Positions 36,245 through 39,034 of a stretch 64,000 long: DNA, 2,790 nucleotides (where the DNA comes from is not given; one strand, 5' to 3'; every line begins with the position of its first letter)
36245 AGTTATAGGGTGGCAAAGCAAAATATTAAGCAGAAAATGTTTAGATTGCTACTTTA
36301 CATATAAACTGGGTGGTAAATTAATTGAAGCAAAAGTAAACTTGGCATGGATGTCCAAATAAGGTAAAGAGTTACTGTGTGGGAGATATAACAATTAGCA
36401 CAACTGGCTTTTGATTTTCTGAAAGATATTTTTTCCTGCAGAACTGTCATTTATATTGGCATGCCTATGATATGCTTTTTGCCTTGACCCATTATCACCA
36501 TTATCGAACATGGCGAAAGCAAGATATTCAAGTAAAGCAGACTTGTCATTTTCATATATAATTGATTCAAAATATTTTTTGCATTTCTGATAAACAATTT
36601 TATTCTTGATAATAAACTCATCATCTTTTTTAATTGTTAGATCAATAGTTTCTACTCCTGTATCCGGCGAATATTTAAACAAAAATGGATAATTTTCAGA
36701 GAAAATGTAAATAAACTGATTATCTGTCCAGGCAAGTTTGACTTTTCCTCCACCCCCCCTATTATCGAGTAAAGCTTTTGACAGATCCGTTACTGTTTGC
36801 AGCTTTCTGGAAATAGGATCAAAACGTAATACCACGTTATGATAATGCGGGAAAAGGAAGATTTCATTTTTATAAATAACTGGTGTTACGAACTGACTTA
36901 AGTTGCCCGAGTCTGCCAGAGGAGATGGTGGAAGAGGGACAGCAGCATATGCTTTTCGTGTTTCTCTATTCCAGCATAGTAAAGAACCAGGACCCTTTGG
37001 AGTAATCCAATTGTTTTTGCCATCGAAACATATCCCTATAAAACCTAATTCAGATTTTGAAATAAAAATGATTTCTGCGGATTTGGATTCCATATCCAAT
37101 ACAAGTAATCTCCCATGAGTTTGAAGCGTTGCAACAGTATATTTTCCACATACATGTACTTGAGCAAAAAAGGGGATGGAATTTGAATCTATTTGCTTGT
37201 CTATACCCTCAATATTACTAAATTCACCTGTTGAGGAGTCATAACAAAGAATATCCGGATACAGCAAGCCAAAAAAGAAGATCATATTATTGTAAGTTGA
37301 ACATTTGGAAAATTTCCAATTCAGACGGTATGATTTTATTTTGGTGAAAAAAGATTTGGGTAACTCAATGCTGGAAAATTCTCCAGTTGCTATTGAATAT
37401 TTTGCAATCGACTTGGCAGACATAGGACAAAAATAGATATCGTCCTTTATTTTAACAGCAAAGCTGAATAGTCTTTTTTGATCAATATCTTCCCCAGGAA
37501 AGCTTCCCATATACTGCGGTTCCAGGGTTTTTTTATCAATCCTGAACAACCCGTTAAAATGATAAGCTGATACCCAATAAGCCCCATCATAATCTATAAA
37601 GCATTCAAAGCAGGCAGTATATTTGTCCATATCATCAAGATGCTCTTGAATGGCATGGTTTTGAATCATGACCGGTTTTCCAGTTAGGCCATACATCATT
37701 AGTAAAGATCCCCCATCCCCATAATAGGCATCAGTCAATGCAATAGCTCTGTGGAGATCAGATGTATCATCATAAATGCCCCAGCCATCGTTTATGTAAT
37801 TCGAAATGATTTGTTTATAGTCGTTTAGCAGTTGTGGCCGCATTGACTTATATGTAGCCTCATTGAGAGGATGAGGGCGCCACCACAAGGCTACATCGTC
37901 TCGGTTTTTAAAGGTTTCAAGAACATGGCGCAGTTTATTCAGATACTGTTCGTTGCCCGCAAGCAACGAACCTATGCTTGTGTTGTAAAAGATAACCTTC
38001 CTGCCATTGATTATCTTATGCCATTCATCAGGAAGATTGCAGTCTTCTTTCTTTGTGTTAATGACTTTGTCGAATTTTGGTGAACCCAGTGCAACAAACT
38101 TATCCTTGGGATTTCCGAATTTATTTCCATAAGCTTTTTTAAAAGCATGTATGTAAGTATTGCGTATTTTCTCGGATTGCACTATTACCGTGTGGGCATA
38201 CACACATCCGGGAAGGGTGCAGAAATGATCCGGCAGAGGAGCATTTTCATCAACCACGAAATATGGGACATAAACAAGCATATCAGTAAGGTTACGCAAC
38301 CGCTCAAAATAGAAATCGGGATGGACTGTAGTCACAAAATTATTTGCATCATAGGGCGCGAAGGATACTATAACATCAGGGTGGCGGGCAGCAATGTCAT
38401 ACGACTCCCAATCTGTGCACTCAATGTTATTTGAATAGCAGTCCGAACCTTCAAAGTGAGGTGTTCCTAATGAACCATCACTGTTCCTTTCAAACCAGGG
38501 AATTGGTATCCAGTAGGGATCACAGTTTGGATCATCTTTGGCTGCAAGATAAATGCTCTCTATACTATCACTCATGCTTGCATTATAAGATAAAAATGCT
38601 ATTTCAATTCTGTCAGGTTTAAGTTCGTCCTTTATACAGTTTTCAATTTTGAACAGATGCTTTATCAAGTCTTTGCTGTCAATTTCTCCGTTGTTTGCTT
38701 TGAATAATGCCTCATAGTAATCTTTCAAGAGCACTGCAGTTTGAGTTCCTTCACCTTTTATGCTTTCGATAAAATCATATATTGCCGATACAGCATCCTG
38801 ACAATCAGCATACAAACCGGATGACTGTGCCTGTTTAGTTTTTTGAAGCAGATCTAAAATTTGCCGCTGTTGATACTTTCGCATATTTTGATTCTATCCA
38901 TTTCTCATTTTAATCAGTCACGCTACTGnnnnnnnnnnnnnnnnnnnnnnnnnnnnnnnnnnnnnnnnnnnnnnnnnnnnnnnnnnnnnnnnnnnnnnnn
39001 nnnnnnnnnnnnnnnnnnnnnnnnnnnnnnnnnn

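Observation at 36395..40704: Second CDP-dependent module: TarI-like cytidylyltransferase, SDR, and an 829-aa TagF-like/beta-propeller fusion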

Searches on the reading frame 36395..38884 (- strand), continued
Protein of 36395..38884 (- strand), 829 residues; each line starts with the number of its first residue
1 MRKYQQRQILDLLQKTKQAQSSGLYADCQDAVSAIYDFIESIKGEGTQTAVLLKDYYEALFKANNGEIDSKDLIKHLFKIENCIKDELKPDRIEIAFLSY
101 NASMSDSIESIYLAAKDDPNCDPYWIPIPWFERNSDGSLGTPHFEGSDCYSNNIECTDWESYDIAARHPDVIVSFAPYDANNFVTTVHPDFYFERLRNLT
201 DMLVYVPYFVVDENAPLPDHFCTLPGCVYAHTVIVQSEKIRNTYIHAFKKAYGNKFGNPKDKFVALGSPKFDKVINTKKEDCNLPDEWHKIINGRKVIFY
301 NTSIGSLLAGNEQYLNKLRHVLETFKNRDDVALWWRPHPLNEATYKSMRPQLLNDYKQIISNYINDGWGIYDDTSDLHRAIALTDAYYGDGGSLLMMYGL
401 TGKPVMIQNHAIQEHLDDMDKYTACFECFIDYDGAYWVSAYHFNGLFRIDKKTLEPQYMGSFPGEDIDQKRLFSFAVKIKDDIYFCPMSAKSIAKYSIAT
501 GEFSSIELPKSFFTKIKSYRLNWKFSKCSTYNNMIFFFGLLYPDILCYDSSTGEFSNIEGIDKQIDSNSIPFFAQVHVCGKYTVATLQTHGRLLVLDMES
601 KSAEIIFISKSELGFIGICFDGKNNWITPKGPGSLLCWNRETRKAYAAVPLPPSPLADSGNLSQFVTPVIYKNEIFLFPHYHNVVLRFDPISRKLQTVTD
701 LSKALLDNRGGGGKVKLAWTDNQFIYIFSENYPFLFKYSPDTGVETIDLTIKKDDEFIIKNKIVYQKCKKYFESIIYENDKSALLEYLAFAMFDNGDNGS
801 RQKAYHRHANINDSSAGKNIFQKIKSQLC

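Call 39: fold_search(model_id=the predicted structure, library=pdb)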
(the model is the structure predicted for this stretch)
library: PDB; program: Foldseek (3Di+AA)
matches with E <= 10: 1437; with E <= 0.001: 823
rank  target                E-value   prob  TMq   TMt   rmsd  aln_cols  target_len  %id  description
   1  7ona                  2.0e-11  1.00  0.22  0.57   6.5       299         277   16  Crystal structure of the computationally designed SAKe6AC protein (released 2022-12-14)
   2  4a2l_C                2.2e-11  1.00  0.18  0.20  24.7       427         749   11  Structure of the periplasmic domain of the heparin and heparan sulphate sensing hybrid two component system BT4663 in  (released 2012-05-02)
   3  2z2n                  3.3e-11  1.00  0.29  0.76   3.7       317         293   11  Crystal Structure of selenomethionine substituted virginiamycin B lyase from Staphylococcus aureus (released 2007-06-19)
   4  3bws_A                7.6e-11  1.00  0.25  0.48   9.8       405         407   12  Crystal structure of the leptospiral antigen Lp49 (released 2008-10-07)
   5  2z2o_C                1.3e-10  1.00  0.29  0.76   3.4       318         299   12  Crystal Structure of apo virginiamycin B lyase from Staphylococcus aureus (released 2007-06-19)
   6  2z2o_A                1.7e-10  1.00  0.30  0.77   3.4       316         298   11  Crystal Structure of apo virginiamycin B lyase from Staphylococcus aureus (released 2007-06-19)
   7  8pjr                  3.8e-10  1.00  0.22  0.54   6.6       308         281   15  Crystal structure of the SAKe6AC-LB protein (released 2024-07-10)
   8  2qc5                  4.0e-10  1.00  0.29  0.75   3.5       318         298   13  Streptogramin B lyase structure (released 2008-10-14)
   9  4a2l_E                4.2e-10  1.00  0.17  0.19  19.7       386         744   13  Structure of the periplasmic domain of the heparin and heparan sulphate sensing hybrid two component system BT4663 in  (released 2012-05-02)
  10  2z2p_A                5.6e-10  1.00  0.30  0.79   3.1       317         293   11  Crystal Structure of catalytically inactive H270A virginiamycin B lyase from Staphylococcus aureus with Quinupristin (released 2007-06-19)
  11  3s2k_A                6.2e-10  1.00  0.15  0.20  19.9       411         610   10  Structural basis of Wnt signaling inhibition by Dickkopf binding to LRP5/6. (released 2011-11-02)
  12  3ott_B                7.3e-10  1.00  0.23  0.26  18.1       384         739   11  Crystal Structure of the extracellular domain of the putative one component system BT4673 from B. thetaiotaomicron (released 2011-08-10)
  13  3s8v_B                9.3e-10  1.00  0.20  0.26  20.3       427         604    9  Crystal structure of LRP6-Dkk1 complex (released 2011-10-26)
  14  3ott_A                1.3e-09  1.00  0.23  0.26  18.3       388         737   12  Crystal Structure of the extracellular domain of the putative one component system BT4673 from B. thetaiotaomicron (released 2011-08-10)
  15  8pjx                  1.4e-09  1.00  0.22  0.52   8.1       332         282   13  Crystal structure of the computationally designed SAKe6FR protein (released 2024-07-10)
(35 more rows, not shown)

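Call 54: search_protein_families(library=pfam, alignment_id=A3, max_evalue=0.00001)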
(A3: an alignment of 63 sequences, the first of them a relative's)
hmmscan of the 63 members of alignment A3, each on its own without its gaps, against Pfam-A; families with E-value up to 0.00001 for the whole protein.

A. member 1, L002:2339-3238:+ (299 aa): 2 families
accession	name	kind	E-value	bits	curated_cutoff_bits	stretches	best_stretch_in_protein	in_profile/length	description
PF00483.29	NTP_transferase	-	3.1e-18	66.7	21.2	1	41-242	1-190/245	Nucleotidyl transferase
PF12804.13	NTP_transf_3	-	3.2e-07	31.1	27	1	42-96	1-50/160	MobA-like NTP transferase domain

B. families by the number of members that match (of 63 scanned): 36 families (the first 25 are shown)
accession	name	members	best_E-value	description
PF12804.13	NTP_transf_3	29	2.1e-15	MobA-like NTP transferase domain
PF01128.25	IspD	22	4.8e-45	2-C-methyl-D-erythritol 4-phosphate cytidylyltransferase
PF03275.19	GLF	9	4.8e-84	UDP-galactopyranose mutase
PF13450.12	NAD_binding_8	9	5.7e-23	NAD(P)-binding Rossmann-like domain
PF01593.30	Amino_oxidase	8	2.4e-07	Flavin containing amine oxidoreductase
PF01467.32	CTP_transf_like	4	2e-24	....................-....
PF00535.33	Glycos_transf_2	3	6.7e-38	Glycosyl transferase family 2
PF02348.25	CTP_transf_3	3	2.7e-09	Cytidylyltransferase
PF13641.12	Glyco_tranf_2_3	3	1.9e-07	Glycosyltransferase like family 2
PF14307.12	Glyco_tran_WbsX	2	1.2e-132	Glycosyltransferase WbsX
PF01408.29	GFO_IDH_MocA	2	5.8e-26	Oxidoreductase family, NAD-binding Rossmann fold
PF00483.29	NTP_transferase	2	3.1e-18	Nucleotidyl transferase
PF10111.15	Glyco_tranf_2_2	2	9.6e-15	Glycosyltransferase like family 2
PF04055.27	Radical_SAM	2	5.4e-13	Radical SAM superfamily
PF01636.29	APH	2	3.5e-12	Phosphotransferase enzyme family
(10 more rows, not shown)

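Call 55: search_protein_families(library=pfam, alignment_id=A4, max_evalue=0.00001)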
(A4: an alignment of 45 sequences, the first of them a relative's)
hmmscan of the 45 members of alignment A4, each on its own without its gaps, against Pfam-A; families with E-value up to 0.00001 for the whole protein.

A. member 1, L004:1634-3241:+ (535 aa): 1 family
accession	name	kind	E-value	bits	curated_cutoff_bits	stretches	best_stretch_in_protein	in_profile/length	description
PF07690.21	MFS_1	-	2.6e-23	83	33.4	1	178-486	29-346/347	Major Facilitator Superfamily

B. families by the number of members that match (of 45 scanned): 37 families (the first 25 are shown)
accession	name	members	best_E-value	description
PF01370.27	Epimerase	17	1.7e-43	NAD dependent epimerase/dehydratase family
PF16363.11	GDP_Man_Dehyd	17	3.2e-26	GDP-mannose 4,6 dehydratase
PF01073.25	3Beta_HSD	17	2.7e-19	3-beta hydroxysteroid dehydrogenase/isomerase family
PF07993.18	NAD_binding_4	17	3e-15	Male sterility protein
PF02719.21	Polysacc_synt_2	17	4.8e-12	Polysaccharide biosynthesis protein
PF00535.33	Glycos_transf_2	6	6e-36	Glycosyl transferase family 2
PF04321.23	RmlD_sub_bind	6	1.3e-10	RmlD substrate binding domain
PF13460.12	NAD_binding_10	5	4.4e-09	NAD(P)H-binding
PF13704.12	Glyco_tranf_2_4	3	4.8e-11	Glycosyl transferase family 2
PF04991.19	LicD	2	4.5e-33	LicD family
PF07282.18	Cas12f1-like_TNB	2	2.6e-11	Cas12f1-like, TNB domain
PF10111.15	Glyco_tranf_2_2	2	2.6e-11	Glycosyltransferase like family 2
PF08218.17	Citrate_ly_lig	1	6.6e-73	Citrate lyase ligase C-terminal domain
PF07479.19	NAD_Gly3P_dh_C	1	6.2e-56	NAD-dependent glycerol-3-phosphate dehydrogenase C-terminus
PF06250.17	YhcG_C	1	2.1e-53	YhcG PDDEXK nuclease domain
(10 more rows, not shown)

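Call 82: search_protein_families(library=pfam, proteins=[P0010, P0108, P0001, P0037], max_evalue=0.1)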
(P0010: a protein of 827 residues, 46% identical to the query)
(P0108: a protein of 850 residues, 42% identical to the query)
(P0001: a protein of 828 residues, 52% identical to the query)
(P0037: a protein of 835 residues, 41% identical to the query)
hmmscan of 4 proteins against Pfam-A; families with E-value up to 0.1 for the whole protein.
P0010 (827 aa): 2 families
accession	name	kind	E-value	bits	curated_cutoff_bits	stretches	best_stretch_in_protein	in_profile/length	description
PF21959.2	DUF6923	-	1.9e-07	31.6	27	1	425-470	133-179/234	Repeat of unknown function (DUF6923)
PF04464.20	Glyphos_transf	-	0.013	14.9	22.1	1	247-404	146-290/367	CDP-Glycerol:Poly(glycerophosphate) glycerophosphotransferase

P0108 (850 aa): 3 families
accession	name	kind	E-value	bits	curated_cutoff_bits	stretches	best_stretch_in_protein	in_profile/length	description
PF21959.2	DUF6923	-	7.7e-07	29.6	27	1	603-762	12-171/234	Repeat of unknown function (DUF6923)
PF22508.2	InlJ_IG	-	0.05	14.2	26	0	365-401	19-52/81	Internalin J, Immunoglobulin-like domain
PF15969.10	RexA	-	0.053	13.5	25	0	678-708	45-75/235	Intracellular sensor of Lambda phage, Abi component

P0001 (828 aa): 1 family
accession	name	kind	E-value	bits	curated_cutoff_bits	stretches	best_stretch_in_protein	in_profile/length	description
PF04464.20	Glyphos_transf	-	7.8e-06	25.5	22.1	1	245-407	146-291/367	CDP-Glycerol:Poly(glycerophosphate) glycerophosphotransferase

P0037 (835 aa): 1 family
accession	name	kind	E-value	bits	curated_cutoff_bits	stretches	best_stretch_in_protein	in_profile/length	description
PF04464.20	Glyphos_transf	-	7.3e-07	28.9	22.1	1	244-404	151-298/367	CDP-Glycerol:Poly(glycerophosphate) glycerophosphotransferase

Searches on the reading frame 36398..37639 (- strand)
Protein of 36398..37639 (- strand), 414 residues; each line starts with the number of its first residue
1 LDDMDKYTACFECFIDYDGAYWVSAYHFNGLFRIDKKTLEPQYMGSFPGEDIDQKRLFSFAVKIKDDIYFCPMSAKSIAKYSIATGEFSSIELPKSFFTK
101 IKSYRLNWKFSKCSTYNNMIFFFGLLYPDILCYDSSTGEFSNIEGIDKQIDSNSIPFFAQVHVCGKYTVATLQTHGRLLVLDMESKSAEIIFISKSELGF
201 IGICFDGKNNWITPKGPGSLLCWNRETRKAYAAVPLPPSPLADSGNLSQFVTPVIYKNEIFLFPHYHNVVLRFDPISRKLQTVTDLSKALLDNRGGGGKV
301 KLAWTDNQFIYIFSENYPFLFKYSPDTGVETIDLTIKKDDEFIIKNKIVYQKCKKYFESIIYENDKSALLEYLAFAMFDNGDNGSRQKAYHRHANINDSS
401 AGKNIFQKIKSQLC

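Call 82: search_protein_families(library=pfam, proteins=[window:36398-37639:-], max_evalue=0.1)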
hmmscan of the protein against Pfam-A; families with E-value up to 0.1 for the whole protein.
window:36398-37639:- (414 aa): 1 family
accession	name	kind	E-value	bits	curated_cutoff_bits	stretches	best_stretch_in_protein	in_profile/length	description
PF13964.12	Kelch_6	-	0.0005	20.4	25.3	0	266-286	26-46/50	Kelch motif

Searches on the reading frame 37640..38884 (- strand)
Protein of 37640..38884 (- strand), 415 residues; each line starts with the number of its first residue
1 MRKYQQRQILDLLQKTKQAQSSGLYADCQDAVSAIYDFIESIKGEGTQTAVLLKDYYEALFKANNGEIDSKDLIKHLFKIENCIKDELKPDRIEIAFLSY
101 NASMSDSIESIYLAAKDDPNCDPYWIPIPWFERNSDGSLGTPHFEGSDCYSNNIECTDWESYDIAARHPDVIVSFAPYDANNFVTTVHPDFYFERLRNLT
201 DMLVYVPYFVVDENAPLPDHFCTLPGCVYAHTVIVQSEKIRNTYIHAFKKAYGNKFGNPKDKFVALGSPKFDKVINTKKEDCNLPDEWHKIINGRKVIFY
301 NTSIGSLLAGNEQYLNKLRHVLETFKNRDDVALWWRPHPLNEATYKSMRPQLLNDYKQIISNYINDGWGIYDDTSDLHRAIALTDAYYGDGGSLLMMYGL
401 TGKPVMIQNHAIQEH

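Call 56: predict_structure(alignment_id=A2)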
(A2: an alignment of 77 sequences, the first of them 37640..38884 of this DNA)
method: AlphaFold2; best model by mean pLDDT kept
length: 415 residues; sequences in the alignment: 77
mean_pLDDT: 94.6   pTM: 0.90
mean pLDDT of the five models: 94.6, 94.4, 93.9, 93.5, 93.0
residues with pLDDT >= 90: 389; 70-90: 23; 50-70: 3; < 50: 0
segments of 3 or more residues with pLDDT < 50: none
pLDDT, mean of each block of 10 residues (from residue 1): 93 95 95 95 91 96 92 94 95 96 95 97 97 94 94 93 95 95 94 98 97 91 97 97 98 96 97 94 93 96 92 95 95 95 95 97 96 93 97 94 94 68
secondary structure, 60 per line:
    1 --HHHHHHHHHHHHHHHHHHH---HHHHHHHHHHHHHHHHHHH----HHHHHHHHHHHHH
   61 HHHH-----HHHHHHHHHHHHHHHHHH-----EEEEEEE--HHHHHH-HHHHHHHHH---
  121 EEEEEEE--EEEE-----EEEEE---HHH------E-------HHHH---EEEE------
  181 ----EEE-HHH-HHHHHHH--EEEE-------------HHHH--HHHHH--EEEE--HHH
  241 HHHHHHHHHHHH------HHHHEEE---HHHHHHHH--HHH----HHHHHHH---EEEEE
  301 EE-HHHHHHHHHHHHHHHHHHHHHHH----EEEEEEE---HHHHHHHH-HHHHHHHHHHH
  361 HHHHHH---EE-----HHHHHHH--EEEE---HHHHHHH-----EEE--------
elements in order: H3-21 H25-43 H48-64 H70-87 E93-99 H102-107 H109-117 E121-127 E130-133 E139-143 H164-167 E171-174 E185-187 H193-199 E202-205 H219-222 H225-229 E232-235 H238-252 H259-262 E263-265 H269-276 H286-292 E296-302 H304-326 E331-337 H341-348 H350-366 H377-383 E386-389 H393-399 E405-407

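Call 59: fold_search(model_id=the predicted structure, library=pdb)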
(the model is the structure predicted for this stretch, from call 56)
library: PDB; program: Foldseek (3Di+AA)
matches with E <= 10: 870; with E <= 0.001: 112
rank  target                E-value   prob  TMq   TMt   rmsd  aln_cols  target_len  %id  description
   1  4fkz_A                5.8e-08  1.00  0.48  0.51   6.9       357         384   13  Crystal structure of Bacillus subtilis UDP-GlcNAc 2-epimerase in complex with UDP-GlcNAc and UDP (released 2013-05-08)
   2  4fkz_B                8.4e-08  1.00  0.48  0.52   6.6       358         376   12  Crystal structure of Bacillus subtilis UDP-GlcNAc 2-epimerase in complex with UDP-GlcNAc and UDP (released 2013-05-08)
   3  3beo_A                4.3e-07  1.00  0.45  0.49   6.9       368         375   12  A Structural Basis for the allosteric regulation of non-hydrolyzing UDP-GlcNAc 2-epimerases (released 2008-02-19)
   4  3ot5_C                9.9e-07  1.00  0.45  0.49   6.9       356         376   13  2.2 Angstrom Resolution Crystal Structure of putative UDP-N-acetylglucosamine 2-epimerase from Listeria monocytogenes (released 2010-09-22)
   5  9cm8_A                1.1e-06  1.00  0.43  0.47   8.1       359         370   12  UDP-GlcNAc 2-epimerase MnaA of Paenibacillus alvei (released 2024-10-02)
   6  5enz_A                1.4e-06  1.00  0.48  0.53   6.3       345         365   12  S. aureus MnaA-UDP co-structure (released 2016-04-27)
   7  3ot5_B                1.4e-06  1.00  0.47  0.51   6.7       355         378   12  2.2 Angstrom Resolution Crystal Structure of putative UDP-N-acetylglucosamine 2-epimerase from Listeria monocytogenes (released 2010-09-22)
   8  3ot5_D                1.8e-06  1.00  0.45  0.49   6.5       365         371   12  2.2 Angstrom Resolution Crystal Structure of putative UDP-N-acetylglucosamine 2-epimerase from Listeria monocytogenes (released 2010-09-22)
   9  9cm8_B                1.8e-06  1.00  0.43  0.47   7.9       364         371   10  UDP-GlcNAc 2-epimerase MnaA of Paenibacillus alvei (released 2024-10-02)
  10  1v4v_B                4.8e-06  1.00  0.38  0.42   9.2       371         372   11  Crystal Structure Of UDP-N-Acetylglucosamine 2-Epimerase From Thermus Thermophilus HB8 (released 2003-12-02)
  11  5enz_B                6.2e-06  1.00  0.45  0.49   7.0       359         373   12  S. aureus MnaA-UDP co-structure (released 2016-04-27)
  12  1o6c_A                7.2e-06  1.00  0.43  0.49   7.5       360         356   12  Crystal structure of UDP-N-acetylglucosamine 2-epimerase (released 2003-11-25)
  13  7vza_H                7.6e-06  1.00  0.46  0.53   7.5       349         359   12  The crystal structure of Non-hydrolyzing UDPGlcNAc 2-epimerase in complex with UDP (released 2022-11-16)
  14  3dzc_A                8.9e-06  1.00  0.40  0.44   7.5       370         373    8  2.35 Angstrom resolution structure of WecB (VC0917), a UDP-N-acetylglucosamine 2-epimerase from Vibrio cholerae. (released 2008-08-12)
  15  7vz6_E                9.4e-06  1.00  0.45  0.50   6.6       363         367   12  The crystal structure of Non-hydrolyzing UDPGlcNAc 2-epimerase in complex with UDP-glucose (released 2022-11-16)
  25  3l7i_D                2.1e-05  1.00  0.41  0.42  12.5       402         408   13  Structure of the Wall Teichoic Acid Polymerase TagF (released 2010-04-28)
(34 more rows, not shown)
